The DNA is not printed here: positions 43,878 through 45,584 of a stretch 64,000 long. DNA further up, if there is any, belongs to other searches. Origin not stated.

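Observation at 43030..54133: AraC-linked ten-gene carbohydrate locus with an enzyme combination I cannot map to a described pathway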

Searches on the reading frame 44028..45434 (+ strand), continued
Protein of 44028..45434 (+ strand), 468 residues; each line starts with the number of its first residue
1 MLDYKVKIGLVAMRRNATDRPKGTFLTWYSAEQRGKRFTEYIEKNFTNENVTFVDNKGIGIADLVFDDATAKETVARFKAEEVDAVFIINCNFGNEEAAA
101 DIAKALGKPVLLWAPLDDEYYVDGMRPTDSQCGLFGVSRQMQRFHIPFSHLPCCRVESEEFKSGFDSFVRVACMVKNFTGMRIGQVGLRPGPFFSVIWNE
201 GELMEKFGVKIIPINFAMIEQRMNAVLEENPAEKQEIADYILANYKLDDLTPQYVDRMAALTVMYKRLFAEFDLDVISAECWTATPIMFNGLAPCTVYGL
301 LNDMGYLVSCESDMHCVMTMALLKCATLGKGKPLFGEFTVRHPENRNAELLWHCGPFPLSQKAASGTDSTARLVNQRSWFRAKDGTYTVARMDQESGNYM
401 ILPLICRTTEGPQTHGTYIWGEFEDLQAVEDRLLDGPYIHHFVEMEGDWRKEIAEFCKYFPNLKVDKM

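Call 26: search_protein_families(library=pfam, proteins=[L019:4797-5633:-, L025:8104-8961:+, L069:16539-17711:+, L028:18074-18928:+, L032:11428-12351:+, L046:9214-10239:+, L057:7356-9029:-, L011:4250-5773:+, L030:1869-4256:+])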
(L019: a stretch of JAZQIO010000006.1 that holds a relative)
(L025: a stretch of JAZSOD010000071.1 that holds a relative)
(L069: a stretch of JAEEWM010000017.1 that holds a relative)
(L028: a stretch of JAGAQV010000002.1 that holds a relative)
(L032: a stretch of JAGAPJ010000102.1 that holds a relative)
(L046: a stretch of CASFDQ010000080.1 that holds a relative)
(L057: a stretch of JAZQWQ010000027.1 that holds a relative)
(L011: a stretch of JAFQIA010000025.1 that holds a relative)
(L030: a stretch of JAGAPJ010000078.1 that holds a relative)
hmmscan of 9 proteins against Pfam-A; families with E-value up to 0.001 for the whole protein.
L019:4797-5633:- (278 aa): 3 families
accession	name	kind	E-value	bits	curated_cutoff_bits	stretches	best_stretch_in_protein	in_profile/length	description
PF01380.27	SIS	-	3.2e-23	82.4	25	1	124-251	2-129/131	SIS domain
PF01418.23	HTH_6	-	4.2e-23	81.6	28.3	1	7-74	6-73/77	Helix-turn-helix domain, rpiR family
PF13580.11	SIS_2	-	8.2e-11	42.5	27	1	165-208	94-137/138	SIS domain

L025:8104-8961:+ (285 aa): 1 family
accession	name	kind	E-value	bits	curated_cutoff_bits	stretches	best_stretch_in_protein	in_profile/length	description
PF01263.26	Aldose_epim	-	8e-34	117.8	27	1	4-250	2-267/299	Aldose 1-epimerase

L069:16539-17711:+ (390 aa): 2 families
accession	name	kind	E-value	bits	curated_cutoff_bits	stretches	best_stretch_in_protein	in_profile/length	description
PF01979.26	Amidohydro_1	-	1.5e-25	90.6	25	1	50-388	1-344/345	Amidohydrolase family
PF07969.17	Amidohydro_3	-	2.5e-17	63.9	29.7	2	336-377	407-448/472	Amidohydrolase family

L028:18074-18928:+ (284 aa): 0 families

L032:11428-12351:+ (307 aa): 1 family
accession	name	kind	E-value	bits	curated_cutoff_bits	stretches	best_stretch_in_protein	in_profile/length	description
PF03547.23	Mem_trans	-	1.2e-32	113.3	25.7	1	8-302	3-342/343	Membrane transport protein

L046:9214-10239:+ (341 aa): 4 families
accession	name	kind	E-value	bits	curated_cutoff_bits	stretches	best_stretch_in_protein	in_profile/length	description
PF21621.3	MPI_cupin_dom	-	2.6e-10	40.6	27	1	270-338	8-76/79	Mannose-6-phosphate isomerase, cupin domain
PF07883.17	Cupin_2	-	2.3e-05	24.4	27.2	0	293-324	20-51/70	Cupin domain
PF02311.25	AraC_binding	-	5.8e-05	23.3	21.1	0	290-324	22-56/135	AraC-like ligand binding domain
PF20511.4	PMI_typeI_cat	-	0.00043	20.9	22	1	23-115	25-108/143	Phosphomannose isomerase type I, catalytic domain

L057:7356-9029:- (557 aa): 1 family
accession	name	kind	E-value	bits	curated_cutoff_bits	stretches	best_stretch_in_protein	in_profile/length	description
PF13320.12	GH123_cat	-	9.8e-106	354.2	23.1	1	171-502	1-324/324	Glycoside hydrolase 123, catalytic domain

L011:4250-5773:+ (507 aa): 2 families
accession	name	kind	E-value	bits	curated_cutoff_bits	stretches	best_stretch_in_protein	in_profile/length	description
PF01055.32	Glyco_hydro_31_2nd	-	2.7e-24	86.5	23.5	1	129-385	19-288/328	Glycosyl hydrolases family 31 TIM-barrel domain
PF21365.3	Glyco_hydro_31_3rd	-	3e-15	56.9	24.4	1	427-501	1-77/87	Glycosyl hydrolase family 31 C-terminal domain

L030:1869-4256:+ (795 aa): 6 families
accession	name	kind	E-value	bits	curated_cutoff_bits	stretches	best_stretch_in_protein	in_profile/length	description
PF02836.23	Glyco_hydro_2_C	-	5.5e-30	105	21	1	310-452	6-164/302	Glycosyl hydrolases family 2, TIM barrel domain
PF16355.11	DUF4982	-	4.2e-19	68.7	23.9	1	603-660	1-61/61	Domain of unknown function (DUF4982)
PF02837.24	Glyco_hydro_2_N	-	1.3e-15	58.1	28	1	66-186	32-166/169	Glycosyl hydrolases family 2, sugar binding domain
PF00703.27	Glyco_hydro_2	-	3e-15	57.4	23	1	203-302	11-109/109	Glycosyl hydrolases family 2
PF18565.7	Glyco_hydro2_C5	-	6.3e-12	45.7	32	1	679-716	8-45/103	Glycoside hydrolase family 2 C-terminal domain 5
PF22666.2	Glyco_hydro_2_N2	-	1e-08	35.9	27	1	72-165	26-118/167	Glycosyl hydrolase 2 galactose-binding domain-like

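Call 41: search_protein_families(library=pfam, proteins=[L069:3170-3874:+, L069:5294-6574:+, L069:6659-7927:+, L069:7954-9300:+, L069:9314-9988:+, L069:11421-12554:+, L069:12565-14691:+, L011:5858-6790:+, L011:7744-8745:+, L011:8729-9940:+])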
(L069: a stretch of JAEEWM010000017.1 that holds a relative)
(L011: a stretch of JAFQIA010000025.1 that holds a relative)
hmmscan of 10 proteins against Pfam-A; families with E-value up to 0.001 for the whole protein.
L069:3170-3874:+ (234 aa): 1 family
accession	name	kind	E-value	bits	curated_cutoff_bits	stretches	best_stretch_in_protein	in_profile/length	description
PF00121.24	TIM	-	5.8e-19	69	20.1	1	17-219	8-243/245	Triosephosphate isomerase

L069:5294-6574:+ (426 aa): 1 family
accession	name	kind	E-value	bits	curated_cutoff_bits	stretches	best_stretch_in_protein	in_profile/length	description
PF07690.21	MFS_1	-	3.2e-29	102.4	33.4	1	20-366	2-345/347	Major Facilitator Superfamily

L069:6659-7927:+ (422 aa): 1 family
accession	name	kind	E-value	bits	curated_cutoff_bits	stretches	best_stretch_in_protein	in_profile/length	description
PF07690.21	MFS_1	-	9.8e-23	81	33.4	1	19-365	1-346/347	Major Facilitator Superfamily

L069:7954-9300:+ (448 aa): 1 family
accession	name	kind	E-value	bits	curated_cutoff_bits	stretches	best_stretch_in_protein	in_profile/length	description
PF02952.23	Fucose_iso_C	-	4.7e-06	26.7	29.3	1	356-447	44-139/143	L-fucose isomerase, C-terminal domain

L069:9314-9988:+ (224 aa): 1 family
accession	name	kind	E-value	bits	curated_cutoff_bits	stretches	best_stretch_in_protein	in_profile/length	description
PF00923.25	TAL_FSA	-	2.7e-49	168.5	27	1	4-209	2-275/285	Transaldolase/Fructose-6-phosphate aldolase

L069:11421-12554:+ (377 aa): 3 families
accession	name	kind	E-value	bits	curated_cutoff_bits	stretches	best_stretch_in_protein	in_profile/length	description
PF01546.33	Peptidase_M20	-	3.2e-14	53.8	24.6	1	76-372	2-204/206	Peptidase family M20/M25/M40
PF07687.19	M20_dimer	-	5.5e-12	46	21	1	179-275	5-102/107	Peptidase dimerisation domain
PF04389.22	Peptidase_M28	-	3.3e-07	30.7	21.3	1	60-153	1-77/193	Peptidase family M28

L069:12565-14691:+ (708 aa): 3 families
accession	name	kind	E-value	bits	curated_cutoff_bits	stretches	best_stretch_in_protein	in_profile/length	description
PF00933.27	Glyco_hydro_3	-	4.9e-68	230.3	27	1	17-335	1-315/316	Glycosyl hydrolase family 3 N terminal domain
PF01915.27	Glyco_hydro_3_C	-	9.8e-41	140.4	31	1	370-586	1-200/200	Glycosyl hydrolase family 3 C-terminal domain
PF14310.12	Fn3-like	-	6.4e-20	71.5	25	1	628-696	1-70/71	Fibronectin type III-like domain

L011:5858-6790:+ (310 aa): 3 families
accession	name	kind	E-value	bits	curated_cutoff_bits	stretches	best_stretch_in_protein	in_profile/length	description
PF22725.1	GFO_IDH_MocA_C3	-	9.2e-20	71.3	27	1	118-231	6-123/124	GFO/IDH/MocA C-terminal domain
PF02894.22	GFO_IDH_MocA_C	-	3.2e-14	53.7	22.9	1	119-289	3-189/218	Oxidoreductase family, C-terminal alpha/beta domain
PF01408.29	GFO_IDH_MocA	-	5.5e-09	37.2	24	1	11-105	26-120/120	Oxidoreductase family, NAD-binding Rossmann fold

L011:7744-8745:+ (333 aa): 4 families
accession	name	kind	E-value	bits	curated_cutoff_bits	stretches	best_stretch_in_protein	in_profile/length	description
PF00107.32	ADH_zinc_N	-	5.5e-24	85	31.8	1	148-261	2-112/129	Zinc-binding dehydrogenase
PF16912.11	Glu_dehyd_C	-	2.2e-06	27.7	34.9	1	138-269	32-166/211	Glucose dehydrogenase C-terminus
PF08240.17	ADH_N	-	4.1e-06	27.4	23.5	1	26-97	2-72/104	Alcohol dehydrogenase GroES-like domain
PF13602.12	ADH_zinc_N_2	-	1.7e-05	26.2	27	1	180-321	1-128/134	Zinc-binding dehydrogenase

L011:8729-9940:+ (403 aa): 3 families
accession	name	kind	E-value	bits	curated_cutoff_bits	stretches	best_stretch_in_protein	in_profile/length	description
PF01546.33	Peptidase_M20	-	1.4e-24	87.6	24.6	1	102-399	1-203/206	Peptidase family M20/M25/M40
PF07687.19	M20_dimer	-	1.5e-22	80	21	1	207-305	2-105/107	Peptidase dimerisation domain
PF04389.22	Peptidase_M28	-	1e-05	25.8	21.3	1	90-178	4-76/193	Peptidase family M28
